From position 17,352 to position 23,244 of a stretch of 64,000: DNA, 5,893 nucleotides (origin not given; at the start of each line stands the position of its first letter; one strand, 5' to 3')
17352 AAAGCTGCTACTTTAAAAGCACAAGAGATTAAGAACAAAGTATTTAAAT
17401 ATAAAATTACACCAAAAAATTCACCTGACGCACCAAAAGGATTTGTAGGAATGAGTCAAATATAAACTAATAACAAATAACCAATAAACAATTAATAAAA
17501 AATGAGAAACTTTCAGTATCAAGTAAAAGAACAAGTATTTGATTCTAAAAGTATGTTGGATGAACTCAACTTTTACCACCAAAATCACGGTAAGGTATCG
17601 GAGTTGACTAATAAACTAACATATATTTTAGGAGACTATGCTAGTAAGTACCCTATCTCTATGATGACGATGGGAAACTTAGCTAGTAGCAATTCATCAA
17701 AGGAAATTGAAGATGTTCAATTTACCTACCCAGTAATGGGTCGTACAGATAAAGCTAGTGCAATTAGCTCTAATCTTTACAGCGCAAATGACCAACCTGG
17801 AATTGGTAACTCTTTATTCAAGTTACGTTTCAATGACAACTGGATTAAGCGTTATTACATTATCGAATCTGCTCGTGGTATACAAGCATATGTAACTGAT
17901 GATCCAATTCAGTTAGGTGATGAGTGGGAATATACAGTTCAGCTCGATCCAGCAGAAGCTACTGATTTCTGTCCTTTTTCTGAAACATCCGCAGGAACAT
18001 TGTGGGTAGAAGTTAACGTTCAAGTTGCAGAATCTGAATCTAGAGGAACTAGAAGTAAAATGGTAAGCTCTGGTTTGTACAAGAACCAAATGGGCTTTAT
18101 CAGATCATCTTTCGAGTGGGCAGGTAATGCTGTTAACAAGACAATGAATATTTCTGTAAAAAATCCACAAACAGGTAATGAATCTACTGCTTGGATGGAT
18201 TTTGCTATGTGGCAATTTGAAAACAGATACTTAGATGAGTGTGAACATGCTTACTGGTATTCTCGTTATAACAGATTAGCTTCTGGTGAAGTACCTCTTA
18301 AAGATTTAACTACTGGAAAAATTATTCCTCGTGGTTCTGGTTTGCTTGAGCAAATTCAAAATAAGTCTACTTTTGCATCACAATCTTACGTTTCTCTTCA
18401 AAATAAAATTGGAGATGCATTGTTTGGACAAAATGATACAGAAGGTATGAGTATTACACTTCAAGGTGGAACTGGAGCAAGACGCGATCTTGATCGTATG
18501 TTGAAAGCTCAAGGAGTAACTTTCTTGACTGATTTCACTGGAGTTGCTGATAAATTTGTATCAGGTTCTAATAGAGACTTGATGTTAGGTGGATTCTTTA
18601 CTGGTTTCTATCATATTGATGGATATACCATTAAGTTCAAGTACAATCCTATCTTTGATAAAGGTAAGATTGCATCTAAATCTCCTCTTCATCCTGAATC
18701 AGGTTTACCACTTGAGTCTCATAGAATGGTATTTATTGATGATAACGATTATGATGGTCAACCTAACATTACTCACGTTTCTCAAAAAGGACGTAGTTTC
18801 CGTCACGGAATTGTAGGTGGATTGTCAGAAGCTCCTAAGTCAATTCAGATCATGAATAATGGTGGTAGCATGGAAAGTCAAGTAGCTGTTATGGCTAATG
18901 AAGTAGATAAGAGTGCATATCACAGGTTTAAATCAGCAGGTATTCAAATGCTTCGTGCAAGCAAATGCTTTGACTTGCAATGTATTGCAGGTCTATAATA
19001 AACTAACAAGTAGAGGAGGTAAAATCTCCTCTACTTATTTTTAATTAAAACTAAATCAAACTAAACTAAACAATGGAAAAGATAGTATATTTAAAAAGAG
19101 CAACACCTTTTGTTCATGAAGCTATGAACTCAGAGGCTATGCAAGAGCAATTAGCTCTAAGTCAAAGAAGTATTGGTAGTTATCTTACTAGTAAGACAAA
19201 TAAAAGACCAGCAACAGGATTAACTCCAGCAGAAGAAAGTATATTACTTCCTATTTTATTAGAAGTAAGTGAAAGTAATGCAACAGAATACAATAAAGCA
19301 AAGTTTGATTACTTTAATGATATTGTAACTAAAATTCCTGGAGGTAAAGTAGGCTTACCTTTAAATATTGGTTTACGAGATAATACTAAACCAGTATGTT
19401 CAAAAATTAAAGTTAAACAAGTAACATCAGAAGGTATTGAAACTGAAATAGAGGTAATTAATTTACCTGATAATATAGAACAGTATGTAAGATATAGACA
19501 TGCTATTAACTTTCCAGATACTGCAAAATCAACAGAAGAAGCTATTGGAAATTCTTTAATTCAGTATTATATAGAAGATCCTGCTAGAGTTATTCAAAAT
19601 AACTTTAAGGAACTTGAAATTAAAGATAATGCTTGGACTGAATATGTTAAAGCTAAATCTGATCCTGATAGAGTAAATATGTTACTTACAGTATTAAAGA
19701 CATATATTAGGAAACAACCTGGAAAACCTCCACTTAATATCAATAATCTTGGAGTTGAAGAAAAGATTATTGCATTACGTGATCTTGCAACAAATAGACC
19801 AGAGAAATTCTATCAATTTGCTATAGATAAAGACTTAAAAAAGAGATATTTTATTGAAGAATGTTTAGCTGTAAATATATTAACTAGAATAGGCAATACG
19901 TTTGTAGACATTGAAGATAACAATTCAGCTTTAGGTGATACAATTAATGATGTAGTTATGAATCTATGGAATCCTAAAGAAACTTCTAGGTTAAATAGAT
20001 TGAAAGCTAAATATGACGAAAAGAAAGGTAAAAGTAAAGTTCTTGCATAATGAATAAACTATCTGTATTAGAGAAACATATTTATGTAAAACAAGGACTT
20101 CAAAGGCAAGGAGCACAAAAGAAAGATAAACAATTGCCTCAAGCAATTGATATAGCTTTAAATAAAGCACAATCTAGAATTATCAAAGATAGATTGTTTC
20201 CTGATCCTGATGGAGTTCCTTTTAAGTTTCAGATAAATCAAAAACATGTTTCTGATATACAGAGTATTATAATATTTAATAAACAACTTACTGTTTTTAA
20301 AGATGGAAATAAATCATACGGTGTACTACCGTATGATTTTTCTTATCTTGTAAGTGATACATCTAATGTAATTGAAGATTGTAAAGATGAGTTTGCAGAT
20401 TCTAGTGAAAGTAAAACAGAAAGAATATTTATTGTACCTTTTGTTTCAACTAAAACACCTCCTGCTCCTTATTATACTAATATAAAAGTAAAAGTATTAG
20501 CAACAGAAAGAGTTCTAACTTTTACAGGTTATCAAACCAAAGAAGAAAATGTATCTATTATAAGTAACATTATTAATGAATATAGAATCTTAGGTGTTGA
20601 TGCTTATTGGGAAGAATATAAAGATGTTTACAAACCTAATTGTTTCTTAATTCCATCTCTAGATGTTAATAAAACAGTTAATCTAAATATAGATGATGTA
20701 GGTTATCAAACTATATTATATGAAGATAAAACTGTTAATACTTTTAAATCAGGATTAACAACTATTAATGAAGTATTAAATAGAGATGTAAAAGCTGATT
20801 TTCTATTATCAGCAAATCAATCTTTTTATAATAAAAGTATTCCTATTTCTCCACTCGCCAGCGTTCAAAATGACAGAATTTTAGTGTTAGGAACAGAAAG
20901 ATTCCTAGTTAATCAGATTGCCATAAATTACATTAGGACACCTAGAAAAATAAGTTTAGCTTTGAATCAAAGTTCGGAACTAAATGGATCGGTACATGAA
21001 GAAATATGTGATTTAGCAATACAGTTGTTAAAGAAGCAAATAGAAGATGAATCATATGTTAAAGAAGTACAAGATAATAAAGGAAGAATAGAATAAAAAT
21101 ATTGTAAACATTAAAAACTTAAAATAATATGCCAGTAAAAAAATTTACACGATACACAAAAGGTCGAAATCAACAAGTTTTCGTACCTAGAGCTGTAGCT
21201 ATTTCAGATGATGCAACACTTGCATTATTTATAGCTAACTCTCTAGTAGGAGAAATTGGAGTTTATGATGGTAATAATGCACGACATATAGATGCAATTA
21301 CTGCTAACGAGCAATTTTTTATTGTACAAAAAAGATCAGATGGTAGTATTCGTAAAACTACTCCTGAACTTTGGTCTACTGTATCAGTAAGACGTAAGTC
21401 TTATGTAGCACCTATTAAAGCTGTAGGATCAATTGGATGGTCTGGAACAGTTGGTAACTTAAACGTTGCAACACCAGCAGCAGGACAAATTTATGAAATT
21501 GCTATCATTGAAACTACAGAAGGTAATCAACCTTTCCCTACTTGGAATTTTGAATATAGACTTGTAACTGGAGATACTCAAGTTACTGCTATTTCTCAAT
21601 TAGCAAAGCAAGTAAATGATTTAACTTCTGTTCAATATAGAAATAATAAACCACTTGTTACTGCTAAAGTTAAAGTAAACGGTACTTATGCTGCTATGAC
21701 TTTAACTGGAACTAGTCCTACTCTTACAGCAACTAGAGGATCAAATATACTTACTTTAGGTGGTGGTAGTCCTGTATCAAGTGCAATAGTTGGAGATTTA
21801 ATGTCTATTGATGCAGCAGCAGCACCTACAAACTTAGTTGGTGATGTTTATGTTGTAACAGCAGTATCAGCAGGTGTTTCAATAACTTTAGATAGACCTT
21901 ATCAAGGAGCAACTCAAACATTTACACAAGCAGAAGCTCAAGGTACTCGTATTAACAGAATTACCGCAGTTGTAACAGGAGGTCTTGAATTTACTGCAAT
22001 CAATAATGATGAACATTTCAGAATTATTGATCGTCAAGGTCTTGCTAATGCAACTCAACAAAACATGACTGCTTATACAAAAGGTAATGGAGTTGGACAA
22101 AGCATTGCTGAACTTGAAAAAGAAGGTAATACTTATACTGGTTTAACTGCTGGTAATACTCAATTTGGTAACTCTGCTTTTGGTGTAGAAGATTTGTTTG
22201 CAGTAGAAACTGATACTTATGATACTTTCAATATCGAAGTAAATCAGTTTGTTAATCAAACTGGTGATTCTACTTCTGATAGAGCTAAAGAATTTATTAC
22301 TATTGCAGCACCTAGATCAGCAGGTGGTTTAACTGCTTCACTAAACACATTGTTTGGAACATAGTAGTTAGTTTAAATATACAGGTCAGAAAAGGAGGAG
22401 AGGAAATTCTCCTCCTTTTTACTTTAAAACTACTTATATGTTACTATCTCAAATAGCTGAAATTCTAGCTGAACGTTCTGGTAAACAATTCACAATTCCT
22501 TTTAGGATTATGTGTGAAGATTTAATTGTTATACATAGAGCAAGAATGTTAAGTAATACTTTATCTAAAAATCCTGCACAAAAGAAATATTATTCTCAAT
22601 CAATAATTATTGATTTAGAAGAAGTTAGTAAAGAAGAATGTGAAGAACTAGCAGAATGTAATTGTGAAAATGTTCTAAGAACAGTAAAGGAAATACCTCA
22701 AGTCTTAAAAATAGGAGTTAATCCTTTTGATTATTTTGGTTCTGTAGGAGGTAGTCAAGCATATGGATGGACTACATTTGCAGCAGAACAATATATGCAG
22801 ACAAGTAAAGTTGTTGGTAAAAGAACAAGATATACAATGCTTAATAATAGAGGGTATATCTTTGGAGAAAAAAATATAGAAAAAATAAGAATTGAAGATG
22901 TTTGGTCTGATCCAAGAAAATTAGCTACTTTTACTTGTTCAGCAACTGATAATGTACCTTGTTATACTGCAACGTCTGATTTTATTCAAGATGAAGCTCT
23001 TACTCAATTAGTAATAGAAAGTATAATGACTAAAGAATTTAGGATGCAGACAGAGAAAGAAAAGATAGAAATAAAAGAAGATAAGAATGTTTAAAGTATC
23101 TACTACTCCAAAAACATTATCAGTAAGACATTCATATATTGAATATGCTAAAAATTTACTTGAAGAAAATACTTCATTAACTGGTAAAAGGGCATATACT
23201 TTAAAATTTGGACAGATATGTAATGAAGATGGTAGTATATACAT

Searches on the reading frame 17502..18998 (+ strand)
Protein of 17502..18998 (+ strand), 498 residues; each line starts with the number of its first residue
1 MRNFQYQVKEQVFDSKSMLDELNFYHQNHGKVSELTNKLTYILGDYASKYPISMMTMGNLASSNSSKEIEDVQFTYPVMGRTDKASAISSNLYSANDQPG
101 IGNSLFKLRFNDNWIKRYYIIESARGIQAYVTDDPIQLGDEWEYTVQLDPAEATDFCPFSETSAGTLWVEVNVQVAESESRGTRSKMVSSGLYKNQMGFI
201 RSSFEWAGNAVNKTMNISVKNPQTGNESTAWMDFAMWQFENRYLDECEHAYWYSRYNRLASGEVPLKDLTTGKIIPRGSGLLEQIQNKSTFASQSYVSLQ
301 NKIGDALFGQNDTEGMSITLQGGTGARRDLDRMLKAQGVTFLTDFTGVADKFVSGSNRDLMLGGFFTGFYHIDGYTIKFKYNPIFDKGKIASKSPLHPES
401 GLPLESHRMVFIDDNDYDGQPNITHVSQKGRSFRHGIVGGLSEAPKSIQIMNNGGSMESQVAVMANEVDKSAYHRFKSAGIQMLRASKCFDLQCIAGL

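Call 12: search_protein_families(library=phrogs, proteins=[window:17502-18998:+], max_evalue=0.001)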
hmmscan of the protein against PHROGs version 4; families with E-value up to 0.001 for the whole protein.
window:17502-18998:+ (498 aa): 1 family
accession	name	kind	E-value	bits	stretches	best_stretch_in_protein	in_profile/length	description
phrog_11589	-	head and packaging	9.7e-68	229.8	1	34-494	35-492/495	major head protein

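Call 30: search_dna_similar(query=window:17502-18998:+, collection=phages, mode=protein, max_rows=25)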
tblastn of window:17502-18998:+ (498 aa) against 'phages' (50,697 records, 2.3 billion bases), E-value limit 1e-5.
Records with a match: 96; places in all: 96; records where one place covers at least 80% of the query: 83.
Best place of each record, by identity: <60% 96.
By first word of the organism name: uncultured 41; Flavobacterium 29; Bacteriophage 8; CrAssphage 7; crAssphage 2; Caudoviricetes 2; Bacteroides 2; Azobacteroides 2; Carjivirus 1; Bohxovirus 1; and 1 more.
By host as written in the record: - 58; Flavobacterium psychrophilum 950106-1/1 12; Flavobacterium psychrophilum 020612-2/1 3; Flavobacterium psychrophilum strain FPS-D10 3; Bacteroides cellulosilyticus 2; Bacteroides xylanisolvens APCS1/XY 2; Flavobacterium psychrophilum FPS-D15 2; Flavobacterium psychrophilum FPS-D10 2; and 10 more.
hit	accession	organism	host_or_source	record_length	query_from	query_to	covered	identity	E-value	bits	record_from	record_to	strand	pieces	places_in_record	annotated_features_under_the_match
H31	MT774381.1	uncultured phage cr3_1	human feces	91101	13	494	97%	29.5%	2e-55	206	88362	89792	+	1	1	major capsid protein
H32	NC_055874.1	uncultured phage cr3_1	human feces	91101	13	494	97%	29.5%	2e-55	206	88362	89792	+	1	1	major head protein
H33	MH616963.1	crAssphage sp. isolate ctbg_1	house mouse tissue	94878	31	494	93%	30.6%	2e-50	191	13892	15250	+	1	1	putative major capsid protein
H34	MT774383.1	uncultured phage cr11_1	human feces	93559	13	495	97%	29.3%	3e-51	194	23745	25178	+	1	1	major capsid protein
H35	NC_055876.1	uncultured phage cr11_1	human feces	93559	13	495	97%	29.3%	3e-51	194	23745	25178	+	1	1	major head protein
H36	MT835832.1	Bacteriophage sp.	human fecal samples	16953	13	495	97%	29.3%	6e-51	192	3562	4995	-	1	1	record has no annotation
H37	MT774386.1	uncultured phage cr110_1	human feces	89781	13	495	97%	29.3%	2e-50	191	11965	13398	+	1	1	major capsid protein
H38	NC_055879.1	uncultured phage cr110_1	human feces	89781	13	495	97%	29.3%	2e-50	191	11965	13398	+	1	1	major head protein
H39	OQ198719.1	Caudoviricetes sp. 'Rudgehvirus jaberico'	Bacteroides cellulosilyticus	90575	7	495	98%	28.8%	2e-53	199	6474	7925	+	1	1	major capsid protein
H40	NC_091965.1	Caudoviricetes sp. 'Rudgehvirus jaberico'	Bacteroides cellulosilyticus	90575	7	495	98%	28.8%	2e-53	199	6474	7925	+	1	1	major capsid protein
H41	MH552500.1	crAssphage sp. isolate ctcc615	mouse tissue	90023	7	495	98%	28.8%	4e-52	196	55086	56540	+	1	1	putative major capsid protein | hypothetical protein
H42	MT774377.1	uncultured phage cr107_1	human feces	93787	7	495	98%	28.7%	7e-51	192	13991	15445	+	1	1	major capsid protein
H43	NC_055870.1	uncultured phage cr107_1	human feces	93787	7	495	98%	28.7%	7e-51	192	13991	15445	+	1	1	major head protein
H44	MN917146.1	Bacteroides phage crAss002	Bacteroides xylanisolvens APCS1/XY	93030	7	494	98%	28.8%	2e-50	191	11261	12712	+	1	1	major capsid protein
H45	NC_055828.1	Bacteroides phage crAss002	Bacteroides xylanisolvens APCS1/XY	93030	7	494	98%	28.8%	2e-50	191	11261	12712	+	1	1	major head protein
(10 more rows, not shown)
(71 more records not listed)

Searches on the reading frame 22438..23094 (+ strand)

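Call 88: search_protein_families(library=pfam, proteins=[window:22438-23094:+], max_evalue=0.01)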
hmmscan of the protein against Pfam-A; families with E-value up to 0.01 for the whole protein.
window:22438-23094:+ (218 aa): 1 family
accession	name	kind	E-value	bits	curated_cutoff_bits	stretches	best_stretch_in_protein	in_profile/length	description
PF25702.1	CrAss_Ring_2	-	3.7e-16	59.9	27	1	23-205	21-197/210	Phage tail ring protein 2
